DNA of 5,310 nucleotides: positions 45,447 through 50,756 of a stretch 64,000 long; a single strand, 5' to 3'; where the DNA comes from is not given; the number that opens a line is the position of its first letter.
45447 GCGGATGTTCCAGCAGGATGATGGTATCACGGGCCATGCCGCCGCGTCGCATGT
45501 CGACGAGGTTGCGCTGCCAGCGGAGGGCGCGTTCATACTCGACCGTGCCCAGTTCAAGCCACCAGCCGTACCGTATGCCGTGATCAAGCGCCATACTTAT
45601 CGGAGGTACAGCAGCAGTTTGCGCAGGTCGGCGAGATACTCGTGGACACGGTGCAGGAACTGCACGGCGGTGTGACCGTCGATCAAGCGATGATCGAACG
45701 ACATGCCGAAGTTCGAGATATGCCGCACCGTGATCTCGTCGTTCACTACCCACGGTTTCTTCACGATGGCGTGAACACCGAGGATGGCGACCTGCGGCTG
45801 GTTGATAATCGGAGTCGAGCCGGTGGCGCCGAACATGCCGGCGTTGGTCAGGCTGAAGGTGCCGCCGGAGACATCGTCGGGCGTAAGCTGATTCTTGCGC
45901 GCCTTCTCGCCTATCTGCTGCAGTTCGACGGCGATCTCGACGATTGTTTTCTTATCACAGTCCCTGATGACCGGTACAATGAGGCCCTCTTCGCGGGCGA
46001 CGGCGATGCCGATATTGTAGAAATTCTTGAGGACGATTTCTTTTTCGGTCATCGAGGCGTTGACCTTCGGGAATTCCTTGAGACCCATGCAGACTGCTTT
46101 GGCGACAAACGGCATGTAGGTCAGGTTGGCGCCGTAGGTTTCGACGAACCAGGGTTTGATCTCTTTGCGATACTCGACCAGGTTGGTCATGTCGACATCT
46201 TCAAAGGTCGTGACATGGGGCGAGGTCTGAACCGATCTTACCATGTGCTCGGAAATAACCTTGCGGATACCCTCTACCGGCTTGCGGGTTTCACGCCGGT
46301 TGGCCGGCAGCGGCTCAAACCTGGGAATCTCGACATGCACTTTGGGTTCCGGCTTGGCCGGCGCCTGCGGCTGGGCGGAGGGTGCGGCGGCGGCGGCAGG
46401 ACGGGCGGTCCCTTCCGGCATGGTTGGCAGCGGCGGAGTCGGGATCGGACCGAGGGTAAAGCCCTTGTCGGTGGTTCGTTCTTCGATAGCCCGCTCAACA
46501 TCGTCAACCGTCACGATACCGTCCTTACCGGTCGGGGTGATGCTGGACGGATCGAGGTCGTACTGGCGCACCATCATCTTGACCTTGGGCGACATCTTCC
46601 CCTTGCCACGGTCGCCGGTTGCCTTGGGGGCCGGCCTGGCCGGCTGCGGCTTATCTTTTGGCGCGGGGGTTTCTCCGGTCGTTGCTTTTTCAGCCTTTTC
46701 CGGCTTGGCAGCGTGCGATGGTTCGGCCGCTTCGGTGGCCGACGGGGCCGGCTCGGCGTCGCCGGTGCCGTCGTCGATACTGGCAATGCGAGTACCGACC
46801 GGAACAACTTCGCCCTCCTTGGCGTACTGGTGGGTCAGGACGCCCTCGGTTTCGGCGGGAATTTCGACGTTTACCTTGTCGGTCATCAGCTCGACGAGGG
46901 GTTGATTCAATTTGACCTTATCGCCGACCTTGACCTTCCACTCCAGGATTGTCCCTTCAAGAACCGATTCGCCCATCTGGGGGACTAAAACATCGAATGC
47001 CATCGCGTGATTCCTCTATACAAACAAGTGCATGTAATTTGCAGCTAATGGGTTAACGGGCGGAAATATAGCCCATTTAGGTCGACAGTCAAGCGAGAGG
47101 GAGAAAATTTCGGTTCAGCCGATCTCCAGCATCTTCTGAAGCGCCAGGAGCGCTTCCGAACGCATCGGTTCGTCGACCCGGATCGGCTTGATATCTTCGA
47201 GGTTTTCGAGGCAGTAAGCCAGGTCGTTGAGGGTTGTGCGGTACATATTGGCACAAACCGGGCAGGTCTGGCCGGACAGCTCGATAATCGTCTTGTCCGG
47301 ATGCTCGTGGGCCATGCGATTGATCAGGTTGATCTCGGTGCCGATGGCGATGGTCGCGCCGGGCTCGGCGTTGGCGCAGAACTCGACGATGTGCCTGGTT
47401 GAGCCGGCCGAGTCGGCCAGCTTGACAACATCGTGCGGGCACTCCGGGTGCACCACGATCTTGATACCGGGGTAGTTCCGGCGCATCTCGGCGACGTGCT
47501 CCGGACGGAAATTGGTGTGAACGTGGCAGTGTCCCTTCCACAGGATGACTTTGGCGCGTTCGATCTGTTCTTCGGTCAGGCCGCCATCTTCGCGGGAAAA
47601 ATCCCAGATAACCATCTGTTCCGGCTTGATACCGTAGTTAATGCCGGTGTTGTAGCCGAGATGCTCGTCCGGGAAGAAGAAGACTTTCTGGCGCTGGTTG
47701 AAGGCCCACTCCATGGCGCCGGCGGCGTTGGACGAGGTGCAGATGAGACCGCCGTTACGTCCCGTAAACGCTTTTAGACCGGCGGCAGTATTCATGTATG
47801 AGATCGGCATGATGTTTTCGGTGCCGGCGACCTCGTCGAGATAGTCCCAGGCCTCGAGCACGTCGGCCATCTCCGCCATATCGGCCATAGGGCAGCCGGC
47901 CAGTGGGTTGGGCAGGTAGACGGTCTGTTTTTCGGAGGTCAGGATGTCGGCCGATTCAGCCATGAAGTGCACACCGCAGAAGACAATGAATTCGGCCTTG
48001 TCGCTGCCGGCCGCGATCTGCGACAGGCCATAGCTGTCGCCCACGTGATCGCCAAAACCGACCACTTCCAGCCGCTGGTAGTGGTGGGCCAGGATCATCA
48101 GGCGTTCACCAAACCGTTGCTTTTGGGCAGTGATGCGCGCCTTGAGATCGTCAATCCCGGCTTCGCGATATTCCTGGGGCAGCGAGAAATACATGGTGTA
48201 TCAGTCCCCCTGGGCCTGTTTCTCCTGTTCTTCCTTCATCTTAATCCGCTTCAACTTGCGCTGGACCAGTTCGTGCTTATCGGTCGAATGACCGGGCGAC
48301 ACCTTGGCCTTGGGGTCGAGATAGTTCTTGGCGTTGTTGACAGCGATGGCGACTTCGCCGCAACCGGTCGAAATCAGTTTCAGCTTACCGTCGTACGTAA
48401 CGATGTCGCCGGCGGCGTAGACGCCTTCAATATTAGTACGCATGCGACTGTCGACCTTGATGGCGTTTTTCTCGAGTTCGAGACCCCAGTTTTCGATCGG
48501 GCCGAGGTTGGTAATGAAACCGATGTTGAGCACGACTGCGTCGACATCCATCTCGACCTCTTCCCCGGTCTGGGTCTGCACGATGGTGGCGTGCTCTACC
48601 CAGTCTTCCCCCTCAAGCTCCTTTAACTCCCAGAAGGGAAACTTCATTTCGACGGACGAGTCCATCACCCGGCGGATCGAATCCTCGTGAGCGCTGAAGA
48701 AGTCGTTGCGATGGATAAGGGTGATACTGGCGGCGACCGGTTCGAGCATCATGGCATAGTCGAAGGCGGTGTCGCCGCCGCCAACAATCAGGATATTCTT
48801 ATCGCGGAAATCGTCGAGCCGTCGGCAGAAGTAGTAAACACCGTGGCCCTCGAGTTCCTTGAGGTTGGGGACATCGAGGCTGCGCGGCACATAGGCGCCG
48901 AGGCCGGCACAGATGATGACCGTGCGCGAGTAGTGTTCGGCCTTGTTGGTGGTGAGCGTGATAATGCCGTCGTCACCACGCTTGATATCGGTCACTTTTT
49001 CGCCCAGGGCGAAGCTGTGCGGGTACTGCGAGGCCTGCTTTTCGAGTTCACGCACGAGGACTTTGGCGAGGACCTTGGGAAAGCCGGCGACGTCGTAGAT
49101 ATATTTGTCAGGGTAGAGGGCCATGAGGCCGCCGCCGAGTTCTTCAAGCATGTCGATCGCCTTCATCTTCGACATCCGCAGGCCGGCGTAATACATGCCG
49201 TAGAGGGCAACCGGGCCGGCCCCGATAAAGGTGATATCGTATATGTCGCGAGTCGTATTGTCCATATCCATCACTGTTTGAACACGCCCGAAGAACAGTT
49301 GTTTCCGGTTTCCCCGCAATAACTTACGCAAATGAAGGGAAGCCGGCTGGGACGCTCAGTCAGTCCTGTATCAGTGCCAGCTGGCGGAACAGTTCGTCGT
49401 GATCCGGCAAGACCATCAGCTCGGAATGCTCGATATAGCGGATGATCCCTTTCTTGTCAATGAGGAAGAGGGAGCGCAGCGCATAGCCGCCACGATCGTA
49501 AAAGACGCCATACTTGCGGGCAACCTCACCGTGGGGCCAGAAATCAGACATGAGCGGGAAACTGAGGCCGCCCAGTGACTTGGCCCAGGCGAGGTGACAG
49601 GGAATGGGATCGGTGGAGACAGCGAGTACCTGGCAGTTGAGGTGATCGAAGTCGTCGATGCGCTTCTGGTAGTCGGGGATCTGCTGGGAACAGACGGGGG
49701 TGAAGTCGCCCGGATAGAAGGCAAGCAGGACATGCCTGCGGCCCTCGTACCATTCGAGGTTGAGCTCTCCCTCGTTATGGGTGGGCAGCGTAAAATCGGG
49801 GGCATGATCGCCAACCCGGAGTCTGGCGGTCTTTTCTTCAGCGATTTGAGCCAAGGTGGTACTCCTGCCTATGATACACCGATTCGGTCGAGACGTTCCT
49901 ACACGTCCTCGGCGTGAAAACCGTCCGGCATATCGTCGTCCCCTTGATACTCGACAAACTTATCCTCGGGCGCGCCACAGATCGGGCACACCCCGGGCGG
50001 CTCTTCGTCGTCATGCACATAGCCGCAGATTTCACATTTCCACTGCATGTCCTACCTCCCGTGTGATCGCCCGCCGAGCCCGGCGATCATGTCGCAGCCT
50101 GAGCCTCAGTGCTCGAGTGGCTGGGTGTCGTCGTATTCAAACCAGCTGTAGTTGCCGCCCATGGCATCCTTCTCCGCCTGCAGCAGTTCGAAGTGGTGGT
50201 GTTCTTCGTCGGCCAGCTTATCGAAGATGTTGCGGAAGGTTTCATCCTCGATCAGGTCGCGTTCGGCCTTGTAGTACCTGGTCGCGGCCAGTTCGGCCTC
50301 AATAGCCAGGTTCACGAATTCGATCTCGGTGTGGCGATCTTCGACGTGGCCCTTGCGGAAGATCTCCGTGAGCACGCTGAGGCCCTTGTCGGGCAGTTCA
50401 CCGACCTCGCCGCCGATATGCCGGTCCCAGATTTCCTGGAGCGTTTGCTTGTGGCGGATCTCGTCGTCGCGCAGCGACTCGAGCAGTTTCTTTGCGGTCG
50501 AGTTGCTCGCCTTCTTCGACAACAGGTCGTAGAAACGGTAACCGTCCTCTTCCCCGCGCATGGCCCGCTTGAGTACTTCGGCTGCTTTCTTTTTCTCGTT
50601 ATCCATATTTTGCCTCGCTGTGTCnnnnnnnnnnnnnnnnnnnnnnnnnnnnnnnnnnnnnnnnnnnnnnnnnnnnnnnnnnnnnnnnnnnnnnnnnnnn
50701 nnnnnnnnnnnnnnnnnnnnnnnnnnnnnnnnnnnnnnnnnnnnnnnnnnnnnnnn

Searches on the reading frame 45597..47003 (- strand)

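Call 49: search_protein_families(library=pfam, proteins=[window:45597-47003:-], max_evalue=0.000001)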
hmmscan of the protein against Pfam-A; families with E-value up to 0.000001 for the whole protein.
window:45597-47003:- (468 aa): 3 families
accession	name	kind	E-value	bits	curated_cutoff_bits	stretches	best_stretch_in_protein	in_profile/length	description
PF00198.28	2-oxoacid_dh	-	9.3e-87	290.7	23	1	237-465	3-232/232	2-oxoacid dehydrogenases acyltransferase (catalytic domain)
PF00364.28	Biotin_lipoyl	-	4e-18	65.5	22.1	1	5-76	3-73/73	Biotin-requiring enzyme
PF02817.22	E3_binding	-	1.6e-07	31.8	23.7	1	137-170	3-36/36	e3 binding domain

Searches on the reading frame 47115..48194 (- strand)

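Call 84: search_protein_families(library=pfam, proteins=[window:47115-48194:-], max_evalue=0.000001)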
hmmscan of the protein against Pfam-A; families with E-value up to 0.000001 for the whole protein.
window:47115-48194:- (359 aa): 1 family
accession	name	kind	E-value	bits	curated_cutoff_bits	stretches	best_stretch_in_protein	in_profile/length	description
PF02445.21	NadA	-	7.2e-94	314.7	27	1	20-357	2-295/295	Quinolinate synthetase A protein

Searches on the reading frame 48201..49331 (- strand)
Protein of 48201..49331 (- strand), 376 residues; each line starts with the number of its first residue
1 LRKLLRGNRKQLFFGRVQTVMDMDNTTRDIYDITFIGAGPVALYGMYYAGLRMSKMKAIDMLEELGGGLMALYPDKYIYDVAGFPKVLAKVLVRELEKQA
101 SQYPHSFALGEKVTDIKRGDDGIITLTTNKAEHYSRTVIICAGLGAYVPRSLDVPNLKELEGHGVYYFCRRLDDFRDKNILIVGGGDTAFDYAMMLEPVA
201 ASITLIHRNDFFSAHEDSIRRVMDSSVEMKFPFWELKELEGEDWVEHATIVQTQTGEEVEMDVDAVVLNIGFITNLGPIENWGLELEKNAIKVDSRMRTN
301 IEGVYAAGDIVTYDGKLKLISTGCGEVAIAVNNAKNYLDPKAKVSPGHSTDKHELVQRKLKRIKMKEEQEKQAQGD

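Call 84: search_protein_families(library=pfam, proteins=[window:48201-49331:-], max_evalue=0.000001)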
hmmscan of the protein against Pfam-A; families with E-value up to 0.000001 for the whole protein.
window:48201-49331:- (376 aa): 3 families
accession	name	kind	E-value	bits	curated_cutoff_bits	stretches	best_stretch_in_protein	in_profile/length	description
PF07992.20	Pyr_redox_2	-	2e-27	96.8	26.1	1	31-321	1-285/291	Pyridine nucleotide-disulphide oxidoreductase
PF13738.12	Pyr_redox_3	-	8.7e-20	71.6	30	1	97-308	88-305/305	Pyridine nucleotide-disulphide oxidoreductase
PF00070.33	Pyr_redox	-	5.1e-07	30.6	22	0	179-225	1-48/82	Pyridine nucleotide-disulphide oxidoreductase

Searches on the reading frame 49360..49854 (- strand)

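Call 84: search_protein_families(library=pfam, proteins=[window:49360-49854:-], max_evalue=0.000001)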
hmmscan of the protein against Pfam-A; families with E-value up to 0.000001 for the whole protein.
window:49360-49854:- (164 aa): 2 families
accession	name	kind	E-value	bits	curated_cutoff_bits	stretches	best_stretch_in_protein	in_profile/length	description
PF00578.27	AhpC-TSA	-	3.2e-38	130.9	26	1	14-141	1-124/124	AhpC/TSA family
PF08534.16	Redoxin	-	7.4e-22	78.2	26.6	1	14-143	2-133/148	Redoxin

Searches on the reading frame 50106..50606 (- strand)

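Call 84: search_protein_families(library=pfam, proteins=[window:50106-50606:-], max_evalue=0.000001)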
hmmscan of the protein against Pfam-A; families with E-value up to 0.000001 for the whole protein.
window:50106-50606:- (166 aa): 1 family
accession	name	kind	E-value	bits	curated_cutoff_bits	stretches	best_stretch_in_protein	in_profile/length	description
PF02915.23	Rubrerythrin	-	4e-15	56.9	22.8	1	10-145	1-136/137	Rubrerythrin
